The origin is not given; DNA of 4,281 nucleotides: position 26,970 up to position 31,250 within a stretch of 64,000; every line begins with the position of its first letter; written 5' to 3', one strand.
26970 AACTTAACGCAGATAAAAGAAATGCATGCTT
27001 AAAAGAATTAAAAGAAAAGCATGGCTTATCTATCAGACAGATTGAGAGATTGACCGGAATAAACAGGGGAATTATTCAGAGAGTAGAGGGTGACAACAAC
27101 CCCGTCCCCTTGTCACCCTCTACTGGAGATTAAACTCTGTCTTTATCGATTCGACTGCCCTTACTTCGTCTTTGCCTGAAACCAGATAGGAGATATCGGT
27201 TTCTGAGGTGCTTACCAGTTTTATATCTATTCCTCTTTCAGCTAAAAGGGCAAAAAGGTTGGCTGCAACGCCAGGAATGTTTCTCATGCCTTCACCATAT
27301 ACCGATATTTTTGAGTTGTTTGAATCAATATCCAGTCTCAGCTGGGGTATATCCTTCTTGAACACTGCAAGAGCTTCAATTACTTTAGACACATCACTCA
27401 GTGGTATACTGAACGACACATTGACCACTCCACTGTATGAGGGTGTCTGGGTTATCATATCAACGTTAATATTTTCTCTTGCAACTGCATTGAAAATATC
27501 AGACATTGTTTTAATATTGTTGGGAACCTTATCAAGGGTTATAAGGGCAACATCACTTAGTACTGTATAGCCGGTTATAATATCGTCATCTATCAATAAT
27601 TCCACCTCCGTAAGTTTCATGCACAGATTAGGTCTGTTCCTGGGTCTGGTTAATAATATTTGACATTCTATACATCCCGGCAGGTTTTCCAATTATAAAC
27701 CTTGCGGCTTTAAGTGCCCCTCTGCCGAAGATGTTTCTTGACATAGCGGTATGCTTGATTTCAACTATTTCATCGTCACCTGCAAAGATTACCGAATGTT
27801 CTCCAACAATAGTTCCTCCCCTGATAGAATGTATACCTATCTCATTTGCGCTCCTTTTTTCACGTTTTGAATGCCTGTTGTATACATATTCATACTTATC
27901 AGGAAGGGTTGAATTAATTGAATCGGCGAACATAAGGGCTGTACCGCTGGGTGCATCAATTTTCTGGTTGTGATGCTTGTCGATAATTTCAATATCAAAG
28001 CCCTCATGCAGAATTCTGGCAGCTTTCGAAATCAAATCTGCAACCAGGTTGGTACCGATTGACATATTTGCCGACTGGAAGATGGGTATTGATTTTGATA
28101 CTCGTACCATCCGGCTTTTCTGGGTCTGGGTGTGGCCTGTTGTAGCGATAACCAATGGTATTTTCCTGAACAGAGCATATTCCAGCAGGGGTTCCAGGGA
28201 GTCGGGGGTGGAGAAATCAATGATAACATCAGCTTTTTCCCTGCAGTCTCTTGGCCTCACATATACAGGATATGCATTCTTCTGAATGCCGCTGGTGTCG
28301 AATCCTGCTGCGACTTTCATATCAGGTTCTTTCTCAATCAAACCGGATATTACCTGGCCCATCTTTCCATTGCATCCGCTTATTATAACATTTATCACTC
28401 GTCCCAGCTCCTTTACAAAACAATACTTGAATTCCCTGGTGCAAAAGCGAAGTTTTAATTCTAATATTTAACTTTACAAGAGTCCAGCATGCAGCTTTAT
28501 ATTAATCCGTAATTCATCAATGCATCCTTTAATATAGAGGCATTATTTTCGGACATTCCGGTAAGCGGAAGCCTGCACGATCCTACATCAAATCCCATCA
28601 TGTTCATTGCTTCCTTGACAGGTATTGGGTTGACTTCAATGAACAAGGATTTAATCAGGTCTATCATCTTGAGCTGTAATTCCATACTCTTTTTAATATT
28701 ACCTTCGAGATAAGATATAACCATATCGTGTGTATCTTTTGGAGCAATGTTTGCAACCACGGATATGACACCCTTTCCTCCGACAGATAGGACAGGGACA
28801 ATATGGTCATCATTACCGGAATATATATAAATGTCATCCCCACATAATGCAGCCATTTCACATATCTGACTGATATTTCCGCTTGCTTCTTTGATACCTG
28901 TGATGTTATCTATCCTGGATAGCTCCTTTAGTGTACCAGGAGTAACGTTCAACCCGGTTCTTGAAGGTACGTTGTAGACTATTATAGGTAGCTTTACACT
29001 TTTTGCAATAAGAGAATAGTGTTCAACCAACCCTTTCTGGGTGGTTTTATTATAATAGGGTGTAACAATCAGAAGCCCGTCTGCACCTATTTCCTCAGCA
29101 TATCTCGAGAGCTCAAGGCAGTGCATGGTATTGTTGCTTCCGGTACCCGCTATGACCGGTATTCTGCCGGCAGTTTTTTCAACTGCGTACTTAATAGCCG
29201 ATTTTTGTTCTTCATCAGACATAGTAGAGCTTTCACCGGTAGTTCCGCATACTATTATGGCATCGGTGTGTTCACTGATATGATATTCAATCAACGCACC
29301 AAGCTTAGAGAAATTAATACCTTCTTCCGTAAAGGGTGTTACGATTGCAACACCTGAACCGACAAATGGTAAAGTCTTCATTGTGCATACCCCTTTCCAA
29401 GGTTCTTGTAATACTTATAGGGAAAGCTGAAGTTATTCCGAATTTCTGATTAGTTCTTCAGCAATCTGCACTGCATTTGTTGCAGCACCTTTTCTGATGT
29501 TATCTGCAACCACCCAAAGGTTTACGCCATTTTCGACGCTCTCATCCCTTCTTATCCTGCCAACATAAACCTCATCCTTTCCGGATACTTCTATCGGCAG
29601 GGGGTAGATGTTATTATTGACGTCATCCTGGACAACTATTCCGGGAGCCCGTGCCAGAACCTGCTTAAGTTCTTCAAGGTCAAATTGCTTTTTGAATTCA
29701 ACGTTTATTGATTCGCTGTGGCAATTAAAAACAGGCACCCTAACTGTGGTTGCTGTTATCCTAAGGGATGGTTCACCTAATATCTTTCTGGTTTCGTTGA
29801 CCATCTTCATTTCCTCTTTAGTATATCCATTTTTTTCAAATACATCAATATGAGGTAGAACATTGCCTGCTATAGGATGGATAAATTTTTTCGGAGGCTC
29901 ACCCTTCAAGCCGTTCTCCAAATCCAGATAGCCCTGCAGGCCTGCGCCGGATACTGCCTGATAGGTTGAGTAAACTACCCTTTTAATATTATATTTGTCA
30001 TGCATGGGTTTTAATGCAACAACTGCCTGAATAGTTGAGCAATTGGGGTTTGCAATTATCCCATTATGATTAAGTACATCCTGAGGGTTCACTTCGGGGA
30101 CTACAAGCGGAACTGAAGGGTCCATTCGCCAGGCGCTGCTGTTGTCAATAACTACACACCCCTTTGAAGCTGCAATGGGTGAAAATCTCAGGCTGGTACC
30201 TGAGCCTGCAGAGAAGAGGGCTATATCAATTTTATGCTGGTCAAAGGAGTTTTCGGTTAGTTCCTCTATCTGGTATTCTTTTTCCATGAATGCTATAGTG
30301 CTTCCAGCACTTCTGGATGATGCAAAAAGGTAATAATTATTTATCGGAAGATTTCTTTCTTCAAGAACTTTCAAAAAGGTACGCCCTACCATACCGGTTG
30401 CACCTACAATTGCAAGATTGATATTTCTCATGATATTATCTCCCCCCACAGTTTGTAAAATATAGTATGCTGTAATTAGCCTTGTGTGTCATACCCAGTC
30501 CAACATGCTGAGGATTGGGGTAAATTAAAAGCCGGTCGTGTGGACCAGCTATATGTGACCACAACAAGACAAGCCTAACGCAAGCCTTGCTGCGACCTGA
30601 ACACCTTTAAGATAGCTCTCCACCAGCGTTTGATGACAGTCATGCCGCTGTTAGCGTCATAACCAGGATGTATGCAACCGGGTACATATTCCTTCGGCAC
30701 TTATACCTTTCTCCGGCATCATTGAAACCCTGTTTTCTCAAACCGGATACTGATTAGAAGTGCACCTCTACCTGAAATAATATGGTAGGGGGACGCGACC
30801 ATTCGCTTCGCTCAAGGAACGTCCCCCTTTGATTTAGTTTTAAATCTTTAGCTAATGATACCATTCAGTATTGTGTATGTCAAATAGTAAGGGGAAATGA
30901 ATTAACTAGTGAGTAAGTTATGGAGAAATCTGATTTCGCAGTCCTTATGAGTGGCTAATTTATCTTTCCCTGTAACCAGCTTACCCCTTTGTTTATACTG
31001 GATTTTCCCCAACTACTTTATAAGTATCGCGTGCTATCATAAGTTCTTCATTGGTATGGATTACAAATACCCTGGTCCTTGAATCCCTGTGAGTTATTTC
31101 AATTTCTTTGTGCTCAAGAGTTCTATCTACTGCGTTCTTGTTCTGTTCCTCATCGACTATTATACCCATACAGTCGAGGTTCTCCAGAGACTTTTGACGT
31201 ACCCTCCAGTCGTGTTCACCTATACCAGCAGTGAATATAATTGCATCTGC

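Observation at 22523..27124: REP-bounded accessory island inserted between core genes ytfJ and the dap operon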

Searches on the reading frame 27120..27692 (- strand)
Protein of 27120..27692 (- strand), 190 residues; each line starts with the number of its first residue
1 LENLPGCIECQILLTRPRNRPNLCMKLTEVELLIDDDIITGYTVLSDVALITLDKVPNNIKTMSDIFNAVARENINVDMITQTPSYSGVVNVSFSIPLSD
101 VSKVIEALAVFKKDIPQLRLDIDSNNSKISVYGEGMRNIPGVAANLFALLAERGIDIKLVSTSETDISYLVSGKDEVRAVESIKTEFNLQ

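Call 7: search_protein_families(library=pfam, proteins=[window:27120-27692:-], max_evalue=0.01)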
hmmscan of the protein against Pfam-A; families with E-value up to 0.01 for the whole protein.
window:27120-27692:- (190 aa): 5 families
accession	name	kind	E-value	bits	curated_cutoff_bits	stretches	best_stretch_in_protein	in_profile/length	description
PF22468.2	ACT_9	-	1.4e-29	102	27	2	129-187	1-61/61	ACT domain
PF01842.31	ACT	-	6.3e-15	55.1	27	2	56-109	7-62/66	ACT domain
PF13840.12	ACT_7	-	2.7e-14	53.2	27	1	124-181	4-61/65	ACT domain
PF22629.2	ACT_AHAS_ss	-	4.7e-05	23.9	27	0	59-108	8-59/67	AHAS small subunit-like ACT domain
PF13291.12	ACT_4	-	0.0027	18.8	27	0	58-103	15-61/80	ACT domain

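Call 36: search_protein_families(library=ncbifam, proteins=[window:27120-27620:-], max_evalue=0.01)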
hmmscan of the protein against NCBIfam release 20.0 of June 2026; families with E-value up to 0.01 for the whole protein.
window:27120-27620:- (166 aa): 19 families
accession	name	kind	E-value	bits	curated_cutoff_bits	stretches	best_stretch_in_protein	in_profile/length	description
NF005156.0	PRK06635.1-5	equivalog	6.6e-32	110.7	594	1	11-165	248-402/411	aspartate kinase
NF005155.0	PRK06635.1-4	equivalog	7.8e-32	110.8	346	1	10-166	248-404/407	aspartate kinase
NF005154.0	PRK06635.1-2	equivalog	1.3e-30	107.1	376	1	10-165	248-404/407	aspartate kinase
NF005161.0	PRK06635.2-5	equivalog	1e-29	103.7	586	1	9-165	247-402/402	aspartate kinase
NF005656.0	PRK07431.1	equivalog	3.4e-28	98.5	657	1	14-165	260-411/587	aspartate kinase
NF005153.0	PRK06635.1-1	equivalog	5.9e-28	98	585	1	7-165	247-407/421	aspartate kinase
TIGR00656.1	asp_kin_monofn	equivalog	4.9e-27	95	402.25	1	13-165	255-406/407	aspartate kinase, monofunctional class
TIGR00657.1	asp_kinases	subfamily_domain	3.3e-26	92.4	208.7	1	13-163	292-440/442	aspartate kinase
NF004938.0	PRK06291.1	equivalog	3.8e-24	85.2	528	1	12-165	309-463/468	aspartate kinase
NF006068.0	PRK08210.1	equivalog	1.2e-19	70.7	474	1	10-165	257-402/405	aspartate kinase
NF006959.0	PRK09436.1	equivalog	1.5e-17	63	726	1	12-163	303-459/819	bifunctional aspartate kinase/homoserine dehydrogenase I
NF005157.0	PRK06635.2-1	equivalog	2e-16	59.8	832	1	10-164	247-400/401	aspartate kinase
NF006540.0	PRK09034.1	equivalog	1.8e-11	43.4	434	2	85-163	368-448/454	aspartate kinase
NF006570.0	PRK09084.1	equivalog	1.4e-08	34.2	455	1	39-163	326-448/452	lysine-sensitive aspartokinase 3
NF005160.0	PRK06635.2-4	equivalog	1e-06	27.8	657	1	96-162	325-391/392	aspartate kinase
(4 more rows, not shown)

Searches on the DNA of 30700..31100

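Call 67: search_rna_families(source=window, start=30700, end=31100, threshold=evalue, max_evalue=0.1)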
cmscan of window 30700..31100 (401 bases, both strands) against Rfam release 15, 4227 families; matches with E-value up to 0.1: 1.
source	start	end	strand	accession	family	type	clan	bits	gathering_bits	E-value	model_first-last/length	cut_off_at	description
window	30700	30778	-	RF00168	Lysine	Cis-reg; riboswitch;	-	43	30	3.5e-10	1-79/182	3'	Lysine riboswitch aptamer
